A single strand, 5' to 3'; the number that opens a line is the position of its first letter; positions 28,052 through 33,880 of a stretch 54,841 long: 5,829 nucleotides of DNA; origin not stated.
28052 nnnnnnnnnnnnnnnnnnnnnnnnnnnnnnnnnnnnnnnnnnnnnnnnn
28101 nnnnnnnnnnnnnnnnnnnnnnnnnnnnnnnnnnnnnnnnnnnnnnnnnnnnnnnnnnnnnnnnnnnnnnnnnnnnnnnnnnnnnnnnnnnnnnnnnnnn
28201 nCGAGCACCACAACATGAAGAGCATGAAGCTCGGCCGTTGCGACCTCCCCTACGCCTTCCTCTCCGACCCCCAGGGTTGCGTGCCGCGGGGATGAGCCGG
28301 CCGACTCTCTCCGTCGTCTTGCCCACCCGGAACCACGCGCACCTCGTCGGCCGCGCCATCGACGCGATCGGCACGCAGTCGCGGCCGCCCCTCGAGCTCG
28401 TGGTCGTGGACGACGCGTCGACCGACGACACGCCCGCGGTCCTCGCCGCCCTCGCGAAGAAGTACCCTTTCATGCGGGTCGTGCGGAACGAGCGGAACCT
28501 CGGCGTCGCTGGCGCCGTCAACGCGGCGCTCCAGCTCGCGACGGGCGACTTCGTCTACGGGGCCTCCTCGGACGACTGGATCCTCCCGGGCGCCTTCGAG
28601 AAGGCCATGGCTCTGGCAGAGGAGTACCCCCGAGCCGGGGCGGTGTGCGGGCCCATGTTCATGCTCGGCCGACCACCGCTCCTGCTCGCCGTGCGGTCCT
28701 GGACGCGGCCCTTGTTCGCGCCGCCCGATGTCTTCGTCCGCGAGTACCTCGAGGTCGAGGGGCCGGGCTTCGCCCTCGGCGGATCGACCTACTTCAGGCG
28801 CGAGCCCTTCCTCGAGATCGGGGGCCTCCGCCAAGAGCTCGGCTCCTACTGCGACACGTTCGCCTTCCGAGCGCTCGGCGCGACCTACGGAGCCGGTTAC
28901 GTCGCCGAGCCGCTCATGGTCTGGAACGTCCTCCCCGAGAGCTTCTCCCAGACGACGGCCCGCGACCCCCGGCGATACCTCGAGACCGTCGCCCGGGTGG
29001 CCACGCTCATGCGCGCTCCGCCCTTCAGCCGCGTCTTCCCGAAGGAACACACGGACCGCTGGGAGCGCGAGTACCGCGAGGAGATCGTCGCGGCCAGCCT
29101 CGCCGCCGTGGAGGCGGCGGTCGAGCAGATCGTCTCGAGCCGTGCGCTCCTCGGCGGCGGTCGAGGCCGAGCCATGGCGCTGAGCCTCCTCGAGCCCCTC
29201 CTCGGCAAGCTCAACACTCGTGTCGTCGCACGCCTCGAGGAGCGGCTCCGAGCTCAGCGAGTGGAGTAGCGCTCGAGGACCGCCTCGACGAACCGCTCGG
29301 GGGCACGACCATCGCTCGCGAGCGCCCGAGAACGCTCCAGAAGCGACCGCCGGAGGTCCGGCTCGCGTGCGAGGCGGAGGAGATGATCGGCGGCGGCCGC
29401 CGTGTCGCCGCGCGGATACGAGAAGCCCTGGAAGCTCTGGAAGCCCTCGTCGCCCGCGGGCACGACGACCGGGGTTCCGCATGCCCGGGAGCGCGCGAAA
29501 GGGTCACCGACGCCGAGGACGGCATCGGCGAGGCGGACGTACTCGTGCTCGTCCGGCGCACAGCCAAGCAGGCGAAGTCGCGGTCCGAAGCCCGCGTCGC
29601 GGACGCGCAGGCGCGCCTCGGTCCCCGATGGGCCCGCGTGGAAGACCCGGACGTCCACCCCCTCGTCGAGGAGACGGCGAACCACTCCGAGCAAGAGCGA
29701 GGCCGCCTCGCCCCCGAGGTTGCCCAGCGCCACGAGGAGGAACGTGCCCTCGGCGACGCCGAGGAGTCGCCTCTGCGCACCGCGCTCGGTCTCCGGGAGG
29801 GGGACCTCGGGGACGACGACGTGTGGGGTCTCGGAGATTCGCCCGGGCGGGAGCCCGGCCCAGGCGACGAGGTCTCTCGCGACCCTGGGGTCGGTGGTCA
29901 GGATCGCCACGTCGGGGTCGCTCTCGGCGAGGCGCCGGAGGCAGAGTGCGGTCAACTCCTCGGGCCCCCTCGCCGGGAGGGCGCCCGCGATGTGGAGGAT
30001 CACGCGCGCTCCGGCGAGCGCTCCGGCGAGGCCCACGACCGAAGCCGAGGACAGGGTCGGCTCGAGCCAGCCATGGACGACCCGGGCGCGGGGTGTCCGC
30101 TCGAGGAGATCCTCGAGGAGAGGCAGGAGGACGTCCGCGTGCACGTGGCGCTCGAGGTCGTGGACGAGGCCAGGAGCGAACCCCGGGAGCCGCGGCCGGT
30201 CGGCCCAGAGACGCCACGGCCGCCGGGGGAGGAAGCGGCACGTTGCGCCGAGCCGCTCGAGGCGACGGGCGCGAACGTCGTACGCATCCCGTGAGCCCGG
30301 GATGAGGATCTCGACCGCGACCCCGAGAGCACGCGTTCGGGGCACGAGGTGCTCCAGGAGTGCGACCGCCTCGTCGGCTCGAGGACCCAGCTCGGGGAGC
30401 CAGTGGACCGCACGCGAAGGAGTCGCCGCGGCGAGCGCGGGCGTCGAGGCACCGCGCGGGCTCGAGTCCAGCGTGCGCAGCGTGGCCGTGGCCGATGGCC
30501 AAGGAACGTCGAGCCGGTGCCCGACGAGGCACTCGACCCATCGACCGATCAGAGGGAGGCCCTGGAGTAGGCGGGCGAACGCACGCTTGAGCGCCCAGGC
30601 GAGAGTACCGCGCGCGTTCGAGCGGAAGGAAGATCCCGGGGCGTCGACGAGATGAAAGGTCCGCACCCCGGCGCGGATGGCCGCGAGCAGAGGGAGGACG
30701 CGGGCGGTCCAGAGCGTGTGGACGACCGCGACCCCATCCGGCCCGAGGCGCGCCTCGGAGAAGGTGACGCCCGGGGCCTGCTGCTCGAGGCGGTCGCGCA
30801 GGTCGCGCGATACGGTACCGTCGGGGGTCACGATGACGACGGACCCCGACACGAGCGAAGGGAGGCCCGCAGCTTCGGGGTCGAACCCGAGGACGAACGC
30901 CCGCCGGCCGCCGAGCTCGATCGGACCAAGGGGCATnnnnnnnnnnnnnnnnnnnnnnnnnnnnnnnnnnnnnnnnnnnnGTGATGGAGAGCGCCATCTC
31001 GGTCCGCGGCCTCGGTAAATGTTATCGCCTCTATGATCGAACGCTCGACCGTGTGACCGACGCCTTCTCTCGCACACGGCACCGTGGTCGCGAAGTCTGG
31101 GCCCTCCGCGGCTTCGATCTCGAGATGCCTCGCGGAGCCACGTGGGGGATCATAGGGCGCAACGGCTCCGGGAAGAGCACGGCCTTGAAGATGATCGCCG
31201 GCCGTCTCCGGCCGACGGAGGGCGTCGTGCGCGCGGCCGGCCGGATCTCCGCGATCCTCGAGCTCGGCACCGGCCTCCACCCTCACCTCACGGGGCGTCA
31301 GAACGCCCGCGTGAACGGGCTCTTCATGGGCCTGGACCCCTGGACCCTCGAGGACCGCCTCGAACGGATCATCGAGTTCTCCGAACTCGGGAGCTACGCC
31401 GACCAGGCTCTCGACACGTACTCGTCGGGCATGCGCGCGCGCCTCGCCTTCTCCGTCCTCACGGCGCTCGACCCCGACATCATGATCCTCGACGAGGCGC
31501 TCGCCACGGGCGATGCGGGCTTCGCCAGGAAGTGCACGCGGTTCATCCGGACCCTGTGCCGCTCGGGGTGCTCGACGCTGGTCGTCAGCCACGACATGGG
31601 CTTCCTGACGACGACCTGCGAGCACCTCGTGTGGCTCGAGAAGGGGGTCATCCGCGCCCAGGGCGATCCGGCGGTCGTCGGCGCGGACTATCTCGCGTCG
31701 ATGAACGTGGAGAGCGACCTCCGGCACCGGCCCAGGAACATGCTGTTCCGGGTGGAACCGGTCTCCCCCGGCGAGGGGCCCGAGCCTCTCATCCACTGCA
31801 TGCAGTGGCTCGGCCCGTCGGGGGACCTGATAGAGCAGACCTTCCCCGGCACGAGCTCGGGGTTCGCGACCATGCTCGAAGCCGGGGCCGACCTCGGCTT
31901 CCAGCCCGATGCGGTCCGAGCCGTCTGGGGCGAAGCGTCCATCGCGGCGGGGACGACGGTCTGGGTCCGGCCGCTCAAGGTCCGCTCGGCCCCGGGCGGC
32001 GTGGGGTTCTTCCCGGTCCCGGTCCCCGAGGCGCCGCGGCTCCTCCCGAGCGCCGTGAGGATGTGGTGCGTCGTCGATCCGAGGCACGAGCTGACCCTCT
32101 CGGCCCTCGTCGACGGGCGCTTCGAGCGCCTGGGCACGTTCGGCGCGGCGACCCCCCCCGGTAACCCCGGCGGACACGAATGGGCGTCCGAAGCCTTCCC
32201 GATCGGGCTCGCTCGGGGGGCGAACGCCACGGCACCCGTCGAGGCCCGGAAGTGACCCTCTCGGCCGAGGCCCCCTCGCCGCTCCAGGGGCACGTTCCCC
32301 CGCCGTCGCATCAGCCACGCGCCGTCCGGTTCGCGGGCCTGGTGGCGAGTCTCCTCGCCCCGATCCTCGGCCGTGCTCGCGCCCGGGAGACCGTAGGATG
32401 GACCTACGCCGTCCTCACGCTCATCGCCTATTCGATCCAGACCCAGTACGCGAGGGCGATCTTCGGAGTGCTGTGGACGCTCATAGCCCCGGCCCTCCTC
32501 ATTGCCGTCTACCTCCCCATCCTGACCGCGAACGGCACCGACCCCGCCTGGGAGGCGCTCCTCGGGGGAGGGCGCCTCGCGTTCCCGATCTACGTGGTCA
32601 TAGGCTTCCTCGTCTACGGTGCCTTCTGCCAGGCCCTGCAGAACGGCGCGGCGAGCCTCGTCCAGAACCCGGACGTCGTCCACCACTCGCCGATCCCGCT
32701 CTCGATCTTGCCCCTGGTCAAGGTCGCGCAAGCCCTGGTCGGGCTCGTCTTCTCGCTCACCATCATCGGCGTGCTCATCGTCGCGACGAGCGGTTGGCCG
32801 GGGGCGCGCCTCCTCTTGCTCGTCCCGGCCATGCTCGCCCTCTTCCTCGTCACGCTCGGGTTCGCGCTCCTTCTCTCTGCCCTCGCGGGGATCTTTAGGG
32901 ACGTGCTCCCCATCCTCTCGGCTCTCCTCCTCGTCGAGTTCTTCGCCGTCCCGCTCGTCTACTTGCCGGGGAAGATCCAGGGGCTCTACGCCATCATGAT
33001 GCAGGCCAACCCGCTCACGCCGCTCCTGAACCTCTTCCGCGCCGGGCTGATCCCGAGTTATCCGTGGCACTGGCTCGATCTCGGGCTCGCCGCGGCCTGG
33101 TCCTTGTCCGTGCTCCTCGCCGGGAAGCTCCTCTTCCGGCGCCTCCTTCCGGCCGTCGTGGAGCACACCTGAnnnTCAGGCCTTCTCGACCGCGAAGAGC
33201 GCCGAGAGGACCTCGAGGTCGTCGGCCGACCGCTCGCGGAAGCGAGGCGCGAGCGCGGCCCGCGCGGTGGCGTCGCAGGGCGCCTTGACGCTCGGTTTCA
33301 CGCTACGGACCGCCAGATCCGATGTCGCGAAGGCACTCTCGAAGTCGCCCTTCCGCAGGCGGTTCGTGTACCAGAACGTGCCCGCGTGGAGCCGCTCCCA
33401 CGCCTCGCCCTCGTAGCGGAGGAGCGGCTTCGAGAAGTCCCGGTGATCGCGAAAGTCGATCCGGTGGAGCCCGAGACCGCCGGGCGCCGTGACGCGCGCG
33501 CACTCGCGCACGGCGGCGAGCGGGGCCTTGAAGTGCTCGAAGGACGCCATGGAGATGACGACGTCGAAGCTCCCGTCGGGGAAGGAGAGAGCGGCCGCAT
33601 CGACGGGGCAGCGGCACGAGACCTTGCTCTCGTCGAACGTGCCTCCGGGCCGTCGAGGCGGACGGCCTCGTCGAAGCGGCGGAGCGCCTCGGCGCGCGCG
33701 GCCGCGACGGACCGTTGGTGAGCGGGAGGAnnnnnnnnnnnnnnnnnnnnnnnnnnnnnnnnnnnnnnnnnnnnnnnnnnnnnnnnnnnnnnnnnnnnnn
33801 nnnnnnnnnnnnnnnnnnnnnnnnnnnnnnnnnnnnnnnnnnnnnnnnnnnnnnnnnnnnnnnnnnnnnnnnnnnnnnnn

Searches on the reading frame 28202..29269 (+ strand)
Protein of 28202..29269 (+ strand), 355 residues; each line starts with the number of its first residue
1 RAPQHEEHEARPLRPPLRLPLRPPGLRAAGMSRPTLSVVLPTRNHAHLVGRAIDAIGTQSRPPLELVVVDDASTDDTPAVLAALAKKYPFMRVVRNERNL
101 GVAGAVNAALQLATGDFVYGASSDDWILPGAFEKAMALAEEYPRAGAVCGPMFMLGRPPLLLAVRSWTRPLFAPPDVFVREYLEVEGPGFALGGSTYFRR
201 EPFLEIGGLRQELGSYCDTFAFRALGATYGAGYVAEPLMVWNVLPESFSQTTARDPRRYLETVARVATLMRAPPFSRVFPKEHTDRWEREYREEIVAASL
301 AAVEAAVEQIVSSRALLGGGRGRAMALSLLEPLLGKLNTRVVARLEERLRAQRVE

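Call 60: search_protein_families(library=pfam, proteins=[window:28202-29269:+], max_evalue=0.001)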
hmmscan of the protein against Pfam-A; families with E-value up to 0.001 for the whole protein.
window:28202-29269:+ (355 aa): 3 families
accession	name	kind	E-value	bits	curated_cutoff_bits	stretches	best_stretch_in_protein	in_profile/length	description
PF00535.33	Glycos_transf_2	-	9.5e-29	100.9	23.3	1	37-152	1-116/168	Glycosyl transferase family 2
PF13641.12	Glyco_tranf_2_3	-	1.9e-12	48.1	27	1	34-158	1-129/230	Glycosyltransferase like family 2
PF10111.15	Glyco_tranf_2_2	-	0.00044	20.3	27.3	0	37-139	1-106/276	Glycosyltransferase like family 2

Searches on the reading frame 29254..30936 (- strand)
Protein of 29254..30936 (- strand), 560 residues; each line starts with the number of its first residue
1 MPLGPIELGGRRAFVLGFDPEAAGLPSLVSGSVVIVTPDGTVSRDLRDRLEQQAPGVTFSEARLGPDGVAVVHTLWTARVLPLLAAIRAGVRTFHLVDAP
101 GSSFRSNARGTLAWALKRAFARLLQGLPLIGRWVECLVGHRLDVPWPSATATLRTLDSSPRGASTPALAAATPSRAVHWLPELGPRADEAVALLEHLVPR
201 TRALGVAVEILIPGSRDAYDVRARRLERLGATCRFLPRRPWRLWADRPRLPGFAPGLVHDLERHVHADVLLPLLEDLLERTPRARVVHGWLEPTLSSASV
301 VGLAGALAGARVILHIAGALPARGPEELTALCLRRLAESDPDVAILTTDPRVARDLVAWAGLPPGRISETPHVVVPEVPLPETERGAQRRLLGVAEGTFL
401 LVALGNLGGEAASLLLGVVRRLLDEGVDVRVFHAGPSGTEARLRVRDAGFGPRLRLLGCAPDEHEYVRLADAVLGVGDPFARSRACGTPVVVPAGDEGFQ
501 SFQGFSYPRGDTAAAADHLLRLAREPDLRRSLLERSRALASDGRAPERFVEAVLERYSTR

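Call 17: search_protein_families(library=pfam, proteins=[window:29254-30936:-], max_evalue=0.01)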
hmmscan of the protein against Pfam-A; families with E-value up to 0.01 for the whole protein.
window:29254-30936:- (560 aa): 1 family
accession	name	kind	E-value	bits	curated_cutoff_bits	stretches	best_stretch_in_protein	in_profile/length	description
PF13439.12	Glyco_transf_4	-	0.004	17.6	28.5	0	194-372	8-164/170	Glycosyltransferase Family 4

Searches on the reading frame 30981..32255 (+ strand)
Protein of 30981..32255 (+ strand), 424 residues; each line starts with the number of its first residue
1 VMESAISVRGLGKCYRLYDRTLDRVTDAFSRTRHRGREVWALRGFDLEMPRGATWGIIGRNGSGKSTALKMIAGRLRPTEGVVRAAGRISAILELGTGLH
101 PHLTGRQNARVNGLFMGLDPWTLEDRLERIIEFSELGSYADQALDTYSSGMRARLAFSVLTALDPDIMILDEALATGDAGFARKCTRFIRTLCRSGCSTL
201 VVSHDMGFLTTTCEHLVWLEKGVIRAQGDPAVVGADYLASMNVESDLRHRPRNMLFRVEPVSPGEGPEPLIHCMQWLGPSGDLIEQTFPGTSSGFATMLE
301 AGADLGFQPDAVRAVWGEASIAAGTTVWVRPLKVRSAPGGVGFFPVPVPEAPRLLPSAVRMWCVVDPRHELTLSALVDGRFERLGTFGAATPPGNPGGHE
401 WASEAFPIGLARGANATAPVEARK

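Call 17: search_protein_families(library=pfam, proteins=[window:30981-32255:+], max_evalue=0.01)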
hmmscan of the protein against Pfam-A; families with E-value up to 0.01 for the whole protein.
window:30981-32255:+ (424 aa): 2 families
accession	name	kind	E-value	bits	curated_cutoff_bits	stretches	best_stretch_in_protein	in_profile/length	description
PF00005.33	ABC_tran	-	7.1e-21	75.7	25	1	42-174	1-136/137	ABC transporter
PF13304.12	AAA_21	-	0.0076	16.8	27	0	57-72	4-19/304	AAA domain, putative AbiEii toxin, Type IV TA system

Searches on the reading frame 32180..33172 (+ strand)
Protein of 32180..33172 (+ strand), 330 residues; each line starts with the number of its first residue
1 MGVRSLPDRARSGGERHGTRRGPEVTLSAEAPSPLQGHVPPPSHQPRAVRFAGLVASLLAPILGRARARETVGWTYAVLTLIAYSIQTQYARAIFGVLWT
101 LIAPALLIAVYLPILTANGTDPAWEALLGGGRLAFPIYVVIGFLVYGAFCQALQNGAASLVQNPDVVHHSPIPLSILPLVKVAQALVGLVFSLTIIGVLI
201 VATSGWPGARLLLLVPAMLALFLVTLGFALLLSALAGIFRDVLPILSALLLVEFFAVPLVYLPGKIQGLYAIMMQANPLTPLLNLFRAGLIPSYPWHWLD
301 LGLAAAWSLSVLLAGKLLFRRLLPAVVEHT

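Call 17: search_protein_families(library=pfam, proteins=[window:32180-33172:+], max_evalue=0.01)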
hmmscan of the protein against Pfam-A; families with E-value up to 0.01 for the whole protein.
window:32180-33172:+ (330 aa): 1 family
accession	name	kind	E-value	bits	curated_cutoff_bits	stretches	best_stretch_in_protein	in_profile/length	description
PF01061.29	ABC2_membrane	-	1.1e-09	38.5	26.9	1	77-290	2-210/211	ABC-2 type transporter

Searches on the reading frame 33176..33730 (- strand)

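Call 72: search_protein_families(library=pfam, proteins=[window:33176-33730:-], max_evalue=0.001)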
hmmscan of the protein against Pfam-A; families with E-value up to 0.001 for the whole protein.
window:33176-33730:- (184 aa): 4 families
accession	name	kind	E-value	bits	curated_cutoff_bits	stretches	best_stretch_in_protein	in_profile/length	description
PF08241.18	Methyltransf_11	-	3.2e-12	47.3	21.2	1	43-86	49-92/95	Methyltransferase domain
PF13649.12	Methyltransf_25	-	3.4e-08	34.5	27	1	44-85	54-97/97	Methyltransferase domain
PF13489.12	Methyltransf_23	-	1.8e-06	28.2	27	1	44-106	71-124/164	Methyltransferase domain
PF08242.18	Methyltransf_12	-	7e-05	23.9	30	1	49-86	57-97/98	Methyltransferase domain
